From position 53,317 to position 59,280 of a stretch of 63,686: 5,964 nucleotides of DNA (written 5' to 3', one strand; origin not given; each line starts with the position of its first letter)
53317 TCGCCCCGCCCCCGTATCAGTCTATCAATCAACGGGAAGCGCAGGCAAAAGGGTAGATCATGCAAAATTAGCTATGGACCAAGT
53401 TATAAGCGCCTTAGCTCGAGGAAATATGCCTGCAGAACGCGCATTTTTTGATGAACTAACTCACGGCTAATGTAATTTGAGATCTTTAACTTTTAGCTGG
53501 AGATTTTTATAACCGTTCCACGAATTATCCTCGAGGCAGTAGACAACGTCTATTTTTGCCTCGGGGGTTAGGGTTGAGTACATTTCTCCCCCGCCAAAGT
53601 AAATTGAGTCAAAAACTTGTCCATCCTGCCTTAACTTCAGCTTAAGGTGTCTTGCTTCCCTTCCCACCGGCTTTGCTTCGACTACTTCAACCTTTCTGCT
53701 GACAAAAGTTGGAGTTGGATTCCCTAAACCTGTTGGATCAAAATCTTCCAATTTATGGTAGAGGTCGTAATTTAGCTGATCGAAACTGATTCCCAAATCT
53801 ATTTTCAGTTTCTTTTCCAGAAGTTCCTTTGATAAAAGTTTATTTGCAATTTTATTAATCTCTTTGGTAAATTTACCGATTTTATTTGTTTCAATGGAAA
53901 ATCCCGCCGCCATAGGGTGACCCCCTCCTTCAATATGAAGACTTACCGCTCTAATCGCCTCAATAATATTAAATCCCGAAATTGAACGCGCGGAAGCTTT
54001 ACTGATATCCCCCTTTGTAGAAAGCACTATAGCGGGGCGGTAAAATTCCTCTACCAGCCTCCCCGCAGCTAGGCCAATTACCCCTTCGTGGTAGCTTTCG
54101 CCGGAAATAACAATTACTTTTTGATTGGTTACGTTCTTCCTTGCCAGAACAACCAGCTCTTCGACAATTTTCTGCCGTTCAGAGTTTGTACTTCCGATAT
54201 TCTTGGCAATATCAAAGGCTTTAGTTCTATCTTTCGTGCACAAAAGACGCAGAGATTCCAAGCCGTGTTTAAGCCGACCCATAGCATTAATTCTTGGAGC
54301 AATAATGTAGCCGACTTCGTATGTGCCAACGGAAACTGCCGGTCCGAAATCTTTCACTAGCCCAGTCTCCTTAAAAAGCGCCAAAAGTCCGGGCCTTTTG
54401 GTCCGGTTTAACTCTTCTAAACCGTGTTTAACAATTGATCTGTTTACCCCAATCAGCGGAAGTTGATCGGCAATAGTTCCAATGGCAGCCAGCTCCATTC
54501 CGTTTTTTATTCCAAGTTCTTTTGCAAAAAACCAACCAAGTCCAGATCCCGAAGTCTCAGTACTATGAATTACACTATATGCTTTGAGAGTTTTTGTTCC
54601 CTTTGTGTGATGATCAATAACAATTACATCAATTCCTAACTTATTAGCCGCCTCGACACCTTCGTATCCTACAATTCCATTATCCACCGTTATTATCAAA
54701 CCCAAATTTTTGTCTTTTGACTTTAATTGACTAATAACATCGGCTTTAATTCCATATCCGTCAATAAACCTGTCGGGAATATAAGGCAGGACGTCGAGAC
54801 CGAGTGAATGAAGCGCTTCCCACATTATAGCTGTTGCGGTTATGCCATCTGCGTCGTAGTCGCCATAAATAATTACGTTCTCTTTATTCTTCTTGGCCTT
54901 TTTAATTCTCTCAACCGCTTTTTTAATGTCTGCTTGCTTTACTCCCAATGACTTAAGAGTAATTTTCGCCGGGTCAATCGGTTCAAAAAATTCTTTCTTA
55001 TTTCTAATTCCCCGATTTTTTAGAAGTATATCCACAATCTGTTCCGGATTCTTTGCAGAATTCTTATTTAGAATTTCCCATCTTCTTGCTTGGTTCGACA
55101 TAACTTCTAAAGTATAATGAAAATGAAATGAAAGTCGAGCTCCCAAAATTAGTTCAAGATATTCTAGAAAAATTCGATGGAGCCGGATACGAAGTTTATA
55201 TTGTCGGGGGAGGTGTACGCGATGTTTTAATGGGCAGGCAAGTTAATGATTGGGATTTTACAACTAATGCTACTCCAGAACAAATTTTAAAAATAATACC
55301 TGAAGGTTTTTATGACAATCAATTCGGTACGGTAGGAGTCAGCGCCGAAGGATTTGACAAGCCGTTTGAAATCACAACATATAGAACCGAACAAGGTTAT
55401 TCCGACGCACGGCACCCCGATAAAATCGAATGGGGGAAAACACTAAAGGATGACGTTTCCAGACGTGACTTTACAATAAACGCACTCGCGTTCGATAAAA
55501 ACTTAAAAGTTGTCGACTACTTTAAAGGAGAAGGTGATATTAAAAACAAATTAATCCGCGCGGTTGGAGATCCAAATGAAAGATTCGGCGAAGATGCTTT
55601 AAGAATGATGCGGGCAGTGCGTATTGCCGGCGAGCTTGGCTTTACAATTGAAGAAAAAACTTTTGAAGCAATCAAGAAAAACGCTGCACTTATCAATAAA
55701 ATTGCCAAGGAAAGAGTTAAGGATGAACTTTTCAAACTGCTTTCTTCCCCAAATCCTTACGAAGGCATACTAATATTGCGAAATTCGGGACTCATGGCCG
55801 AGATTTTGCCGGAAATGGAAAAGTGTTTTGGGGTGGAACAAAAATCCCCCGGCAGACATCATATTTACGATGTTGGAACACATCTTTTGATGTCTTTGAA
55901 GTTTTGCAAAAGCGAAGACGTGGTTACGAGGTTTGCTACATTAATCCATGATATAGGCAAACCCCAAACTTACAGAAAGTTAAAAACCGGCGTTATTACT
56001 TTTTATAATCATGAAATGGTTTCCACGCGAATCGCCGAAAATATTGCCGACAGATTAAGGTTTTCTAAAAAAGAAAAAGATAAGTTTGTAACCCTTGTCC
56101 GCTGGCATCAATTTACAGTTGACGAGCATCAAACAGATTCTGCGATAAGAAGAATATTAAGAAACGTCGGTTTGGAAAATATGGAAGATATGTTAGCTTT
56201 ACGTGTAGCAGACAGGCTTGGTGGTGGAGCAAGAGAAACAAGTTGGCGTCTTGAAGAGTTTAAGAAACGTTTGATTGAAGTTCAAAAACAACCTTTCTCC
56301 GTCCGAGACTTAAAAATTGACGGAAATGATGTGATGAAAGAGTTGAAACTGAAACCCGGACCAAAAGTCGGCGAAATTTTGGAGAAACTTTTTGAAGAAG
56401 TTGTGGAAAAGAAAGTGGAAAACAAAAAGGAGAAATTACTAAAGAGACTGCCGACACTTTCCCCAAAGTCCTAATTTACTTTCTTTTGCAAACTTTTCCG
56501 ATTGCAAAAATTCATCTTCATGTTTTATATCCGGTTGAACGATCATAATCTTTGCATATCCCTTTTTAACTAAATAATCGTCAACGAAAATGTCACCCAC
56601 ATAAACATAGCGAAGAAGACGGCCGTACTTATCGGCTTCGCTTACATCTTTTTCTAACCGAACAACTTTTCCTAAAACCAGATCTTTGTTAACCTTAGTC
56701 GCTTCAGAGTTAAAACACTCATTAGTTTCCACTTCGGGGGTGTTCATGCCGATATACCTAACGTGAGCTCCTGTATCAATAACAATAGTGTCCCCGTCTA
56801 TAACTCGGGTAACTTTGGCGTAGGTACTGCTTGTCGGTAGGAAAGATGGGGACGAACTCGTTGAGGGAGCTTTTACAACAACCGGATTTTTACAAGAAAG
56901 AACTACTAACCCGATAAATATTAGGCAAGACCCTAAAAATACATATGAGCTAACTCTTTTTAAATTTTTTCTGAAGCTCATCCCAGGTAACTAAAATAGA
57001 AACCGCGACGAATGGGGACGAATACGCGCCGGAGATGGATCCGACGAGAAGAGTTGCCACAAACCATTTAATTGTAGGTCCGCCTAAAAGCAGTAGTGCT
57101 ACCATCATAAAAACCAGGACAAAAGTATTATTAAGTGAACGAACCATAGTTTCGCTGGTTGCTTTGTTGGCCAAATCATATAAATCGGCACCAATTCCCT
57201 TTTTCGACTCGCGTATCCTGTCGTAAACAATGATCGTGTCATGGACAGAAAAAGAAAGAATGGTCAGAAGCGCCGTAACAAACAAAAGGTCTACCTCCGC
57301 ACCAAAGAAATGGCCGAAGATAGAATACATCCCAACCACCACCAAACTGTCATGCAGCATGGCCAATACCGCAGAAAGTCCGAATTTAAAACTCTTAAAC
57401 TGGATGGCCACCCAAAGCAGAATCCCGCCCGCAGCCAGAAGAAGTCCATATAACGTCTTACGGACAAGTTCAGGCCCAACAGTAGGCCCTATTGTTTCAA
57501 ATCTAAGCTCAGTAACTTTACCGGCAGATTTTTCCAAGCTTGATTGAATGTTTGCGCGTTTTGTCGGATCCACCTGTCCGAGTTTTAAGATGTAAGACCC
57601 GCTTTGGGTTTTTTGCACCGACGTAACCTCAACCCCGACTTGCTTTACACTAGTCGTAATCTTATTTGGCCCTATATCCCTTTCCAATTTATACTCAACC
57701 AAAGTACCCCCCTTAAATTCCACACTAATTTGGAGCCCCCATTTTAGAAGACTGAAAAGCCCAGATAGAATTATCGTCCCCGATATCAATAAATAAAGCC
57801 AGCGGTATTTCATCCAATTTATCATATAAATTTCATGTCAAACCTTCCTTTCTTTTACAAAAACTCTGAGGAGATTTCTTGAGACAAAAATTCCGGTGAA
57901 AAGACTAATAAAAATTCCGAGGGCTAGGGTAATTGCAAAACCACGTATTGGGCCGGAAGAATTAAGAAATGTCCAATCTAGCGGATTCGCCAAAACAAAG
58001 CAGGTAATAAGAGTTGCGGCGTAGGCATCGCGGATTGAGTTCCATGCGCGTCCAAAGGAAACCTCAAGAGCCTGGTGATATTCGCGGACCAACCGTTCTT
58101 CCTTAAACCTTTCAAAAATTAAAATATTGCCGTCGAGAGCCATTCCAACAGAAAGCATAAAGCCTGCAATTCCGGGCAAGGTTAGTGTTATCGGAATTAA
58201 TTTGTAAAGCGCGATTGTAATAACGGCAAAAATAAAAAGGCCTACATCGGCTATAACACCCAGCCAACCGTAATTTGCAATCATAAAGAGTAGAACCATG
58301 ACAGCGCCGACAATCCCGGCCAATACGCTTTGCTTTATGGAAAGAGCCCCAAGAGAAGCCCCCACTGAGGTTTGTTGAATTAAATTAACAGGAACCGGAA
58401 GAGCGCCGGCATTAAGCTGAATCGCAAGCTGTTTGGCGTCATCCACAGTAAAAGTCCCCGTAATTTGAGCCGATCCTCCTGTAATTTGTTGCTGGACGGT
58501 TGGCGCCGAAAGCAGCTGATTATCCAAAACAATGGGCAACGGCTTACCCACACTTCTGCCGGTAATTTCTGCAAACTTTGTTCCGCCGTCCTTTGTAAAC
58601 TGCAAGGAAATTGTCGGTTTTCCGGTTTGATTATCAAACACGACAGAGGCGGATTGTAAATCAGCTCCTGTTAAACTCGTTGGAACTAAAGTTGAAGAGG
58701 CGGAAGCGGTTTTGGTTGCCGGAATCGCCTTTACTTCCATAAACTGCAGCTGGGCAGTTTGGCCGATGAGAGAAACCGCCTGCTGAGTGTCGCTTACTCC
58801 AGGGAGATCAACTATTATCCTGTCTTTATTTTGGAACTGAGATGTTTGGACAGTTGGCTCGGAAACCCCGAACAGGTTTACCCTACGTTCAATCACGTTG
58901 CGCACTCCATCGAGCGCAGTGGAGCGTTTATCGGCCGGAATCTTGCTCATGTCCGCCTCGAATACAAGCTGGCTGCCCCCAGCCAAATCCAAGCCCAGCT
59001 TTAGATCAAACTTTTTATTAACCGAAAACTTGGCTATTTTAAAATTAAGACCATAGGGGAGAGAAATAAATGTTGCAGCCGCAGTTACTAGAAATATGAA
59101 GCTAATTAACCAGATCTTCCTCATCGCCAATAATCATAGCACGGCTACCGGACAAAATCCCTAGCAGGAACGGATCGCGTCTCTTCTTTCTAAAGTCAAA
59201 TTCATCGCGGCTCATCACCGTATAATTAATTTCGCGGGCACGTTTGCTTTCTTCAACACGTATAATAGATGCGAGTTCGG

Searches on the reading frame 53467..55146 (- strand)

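Call 66: search_protein_families(library=pfam, proteins=[window:53467-55146:-], max_evalue=0.001)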
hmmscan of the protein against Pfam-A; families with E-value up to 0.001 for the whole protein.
window:53467-55146:- (559 aa): 3 families
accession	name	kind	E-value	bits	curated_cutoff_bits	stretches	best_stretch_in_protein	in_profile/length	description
PF17768.7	RecJ_OB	-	3.3e-29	101.5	27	1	449-555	1-107/107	RecJ OB domain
PF01368.27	DHH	-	1.6e-22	80.5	28.1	1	90-207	1-101/125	DHH family, N-terminal domain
PF02272.25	DHHA1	-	4.4e-17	62.8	25.9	1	341-435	1-101/102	DHHA1 domain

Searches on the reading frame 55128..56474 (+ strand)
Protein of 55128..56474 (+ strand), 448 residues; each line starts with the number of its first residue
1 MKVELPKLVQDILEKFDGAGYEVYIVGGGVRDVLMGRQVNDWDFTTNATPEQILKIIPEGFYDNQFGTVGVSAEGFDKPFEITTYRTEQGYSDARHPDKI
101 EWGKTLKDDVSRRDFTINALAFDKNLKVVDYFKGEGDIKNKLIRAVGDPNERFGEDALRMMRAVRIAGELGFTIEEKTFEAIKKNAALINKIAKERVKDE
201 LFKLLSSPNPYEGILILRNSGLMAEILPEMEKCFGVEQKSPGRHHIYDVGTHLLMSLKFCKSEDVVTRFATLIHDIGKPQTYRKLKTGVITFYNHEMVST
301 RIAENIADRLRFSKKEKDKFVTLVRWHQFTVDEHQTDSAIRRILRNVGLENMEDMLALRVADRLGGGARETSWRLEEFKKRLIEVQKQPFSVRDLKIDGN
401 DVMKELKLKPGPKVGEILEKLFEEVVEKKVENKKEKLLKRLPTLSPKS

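Call 66: search_protein_families(library=pfam, proteins=[window:55128-56474:+], max_evalue=0.001)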
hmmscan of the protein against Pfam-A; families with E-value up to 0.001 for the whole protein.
window:55128-56474:+ (448 aa): 4 families
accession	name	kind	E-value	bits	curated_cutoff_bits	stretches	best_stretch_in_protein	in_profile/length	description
PF01743.26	PolyA_pol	-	4.6e-34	117.9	23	1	23-144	1-126/126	Poly A polymerase head domain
PF12627.12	PolyA_pol_RNAbd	-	1e-21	76.9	22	1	171-232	1-62/64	Probable RNA and SrmB- binding site of polymerase A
PF13735.12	tRNA_NucTran2_2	-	1.6e-15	57.8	27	1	303-439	24-147/149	tRNA nucleotidyltransferase domain 2 putative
PF01966.28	HD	-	6.7e-07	30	22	1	262-333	22-91/116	HD domain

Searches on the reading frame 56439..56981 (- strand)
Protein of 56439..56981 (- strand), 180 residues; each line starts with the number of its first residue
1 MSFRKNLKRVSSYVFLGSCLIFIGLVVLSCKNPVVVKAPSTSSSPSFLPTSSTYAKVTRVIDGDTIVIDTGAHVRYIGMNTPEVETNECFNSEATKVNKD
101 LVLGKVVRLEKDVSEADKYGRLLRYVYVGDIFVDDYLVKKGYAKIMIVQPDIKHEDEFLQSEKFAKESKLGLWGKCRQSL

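Call 66: search_protein_families(library=pfam, proteins=[window:56439-56981:-], max_evalue=0.001)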
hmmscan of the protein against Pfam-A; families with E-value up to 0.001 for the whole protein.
window:56439-56981:- (180 aa): 2 families
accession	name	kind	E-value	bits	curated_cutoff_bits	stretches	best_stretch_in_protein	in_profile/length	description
PF00565.23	SNase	-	4.4e-20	72.6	21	1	74-174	2-106/107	Staphylococcal nuclease homologue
PF15823.10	UPF0524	-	0.00094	19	27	0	123-167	107-151/239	UPF0524 of C3orf70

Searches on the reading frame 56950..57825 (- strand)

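Call 66: search_protein_families(library=pfam, proteins=[window:56950-57825:-], max_evalue=0.001)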
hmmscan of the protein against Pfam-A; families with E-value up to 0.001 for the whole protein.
window:56950-57825:- (291 aa): 1 family
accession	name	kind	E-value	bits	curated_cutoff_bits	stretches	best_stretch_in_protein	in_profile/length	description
PF02355.23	SecD_SecF_C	-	9.3e-46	156.1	20.5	1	94-282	3-187/189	Protein export membrane protein SecD/SecF, C-terminal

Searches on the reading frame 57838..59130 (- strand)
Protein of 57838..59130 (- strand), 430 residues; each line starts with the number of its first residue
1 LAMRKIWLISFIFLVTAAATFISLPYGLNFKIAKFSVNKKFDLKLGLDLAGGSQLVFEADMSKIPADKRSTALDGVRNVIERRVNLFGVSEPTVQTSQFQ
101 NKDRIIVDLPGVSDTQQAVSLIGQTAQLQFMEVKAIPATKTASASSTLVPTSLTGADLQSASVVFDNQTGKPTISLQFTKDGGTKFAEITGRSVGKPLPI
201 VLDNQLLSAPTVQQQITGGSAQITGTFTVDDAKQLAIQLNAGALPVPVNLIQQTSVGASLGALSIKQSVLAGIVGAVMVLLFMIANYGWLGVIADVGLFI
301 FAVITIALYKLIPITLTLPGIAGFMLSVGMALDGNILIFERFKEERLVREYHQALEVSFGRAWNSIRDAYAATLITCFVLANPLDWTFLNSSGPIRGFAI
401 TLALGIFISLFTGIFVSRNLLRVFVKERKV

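Call 66: search_protein_families(library=pfam, proteins=[window:57838-59130:-], max_evalue=0.001)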
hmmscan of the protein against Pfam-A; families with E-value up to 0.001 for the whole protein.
window:57838-59130:- (430 aa): 4 families
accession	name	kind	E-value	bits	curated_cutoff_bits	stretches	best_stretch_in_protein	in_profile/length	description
PF22599.2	SecDF_P1_head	-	5.7e-34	116.9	27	1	151-246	19-114/114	SecDF, P1 head subdomain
PF21760.3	SecD_1st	-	9.7e-22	76.6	27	1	75-134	3-59/60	Protein translocase subunit SecDF, P1 domain, N-terminal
PF02355.23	SecD_SecF_C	-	9.3e-12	45.2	20.5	1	250-425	15-187/189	Protein export membrane protein SecD/SecF, C-terminal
PF07549.19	Sec_GG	-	0.0002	21.2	20.3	1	43-62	8-27/28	SecD/SecF GG Motif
